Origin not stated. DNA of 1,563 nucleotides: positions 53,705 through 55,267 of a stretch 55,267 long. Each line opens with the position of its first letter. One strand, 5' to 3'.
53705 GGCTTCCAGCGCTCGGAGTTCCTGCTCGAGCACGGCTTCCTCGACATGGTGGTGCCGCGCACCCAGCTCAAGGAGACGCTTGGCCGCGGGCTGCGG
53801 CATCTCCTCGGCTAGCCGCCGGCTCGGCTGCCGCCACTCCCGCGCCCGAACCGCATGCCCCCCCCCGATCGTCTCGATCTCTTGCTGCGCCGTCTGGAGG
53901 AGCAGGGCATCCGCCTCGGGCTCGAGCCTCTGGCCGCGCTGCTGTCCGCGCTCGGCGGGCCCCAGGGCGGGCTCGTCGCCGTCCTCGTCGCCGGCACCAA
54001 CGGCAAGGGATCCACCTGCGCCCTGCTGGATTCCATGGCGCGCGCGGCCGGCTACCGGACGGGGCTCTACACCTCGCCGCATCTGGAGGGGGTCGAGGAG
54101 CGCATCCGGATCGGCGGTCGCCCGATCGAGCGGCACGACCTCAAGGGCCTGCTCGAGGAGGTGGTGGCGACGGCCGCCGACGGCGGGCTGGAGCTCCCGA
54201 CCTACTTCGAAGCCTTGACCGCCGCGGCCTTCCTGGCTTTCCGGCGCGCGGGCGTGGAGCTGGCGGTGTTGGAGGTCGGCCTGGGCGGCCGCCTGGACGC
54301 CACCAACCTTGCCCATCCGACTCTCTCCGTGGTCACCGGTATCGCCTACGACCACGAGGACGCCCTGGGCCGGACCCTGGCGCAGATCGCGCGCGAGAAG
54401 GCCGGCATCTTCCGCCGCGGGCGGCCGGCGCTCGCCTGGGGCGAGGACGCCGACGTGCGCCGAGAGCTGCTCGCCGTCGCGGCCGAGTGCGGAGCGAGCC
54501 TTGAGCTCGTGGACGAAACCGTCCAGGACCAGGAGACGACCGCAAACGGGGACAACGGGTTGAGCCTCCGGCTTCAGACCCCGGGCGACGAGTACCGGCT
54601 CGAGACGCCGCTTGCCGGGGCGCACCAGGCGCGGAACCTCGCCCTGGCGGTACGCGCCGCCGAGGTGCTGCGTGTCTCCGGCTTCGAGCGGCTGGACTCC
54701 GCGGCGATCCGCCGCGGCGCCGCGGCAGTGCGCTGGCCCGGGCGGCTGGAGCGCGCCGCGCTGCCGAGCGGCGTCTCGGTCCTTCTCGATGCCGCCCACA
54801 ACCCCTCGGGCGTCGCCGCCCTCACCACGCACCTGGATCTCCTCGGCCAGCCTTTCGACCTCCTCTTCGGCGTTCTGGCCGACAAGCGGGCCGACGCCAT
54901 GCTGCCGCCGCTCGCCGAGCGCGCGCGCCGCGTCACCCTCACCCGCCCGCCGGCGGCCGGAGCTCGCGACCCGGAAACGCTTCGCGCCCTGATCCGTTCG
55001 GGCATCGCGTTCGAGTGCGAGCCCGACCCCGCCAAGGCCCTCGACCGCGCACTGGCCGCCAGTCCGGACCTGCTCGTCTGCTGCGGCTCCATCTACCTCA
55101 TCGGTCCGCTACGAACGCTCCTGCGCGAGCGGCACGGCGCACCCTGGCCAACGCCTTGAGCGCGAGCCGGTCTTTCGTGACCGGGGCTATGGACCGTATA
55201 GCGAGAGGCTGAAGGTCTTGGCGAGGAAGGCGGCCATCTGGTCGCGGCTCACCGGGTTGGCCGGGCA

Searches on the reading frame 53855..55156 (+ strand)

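Call 84: search_protein_families(library=pfam, proteins=[window:53855-55156:+], max_evalue=0.00001)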
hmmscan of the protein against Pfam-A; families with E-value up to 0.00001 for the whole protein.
window:53855-55156:+ (434 aa): 2 families
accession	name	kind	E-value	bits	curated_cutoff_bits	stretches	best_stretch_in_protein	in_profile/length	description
PF08245.18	Mur_ligase_M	-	6.1e-14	52.9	24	1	45-268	1-199/200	Mur ligase middle domain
PF02875.26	Mur_ligase_C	-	2.3e-12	48.3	28.4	1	296-412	1-126/127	Mur ligase, glutamate ligase domain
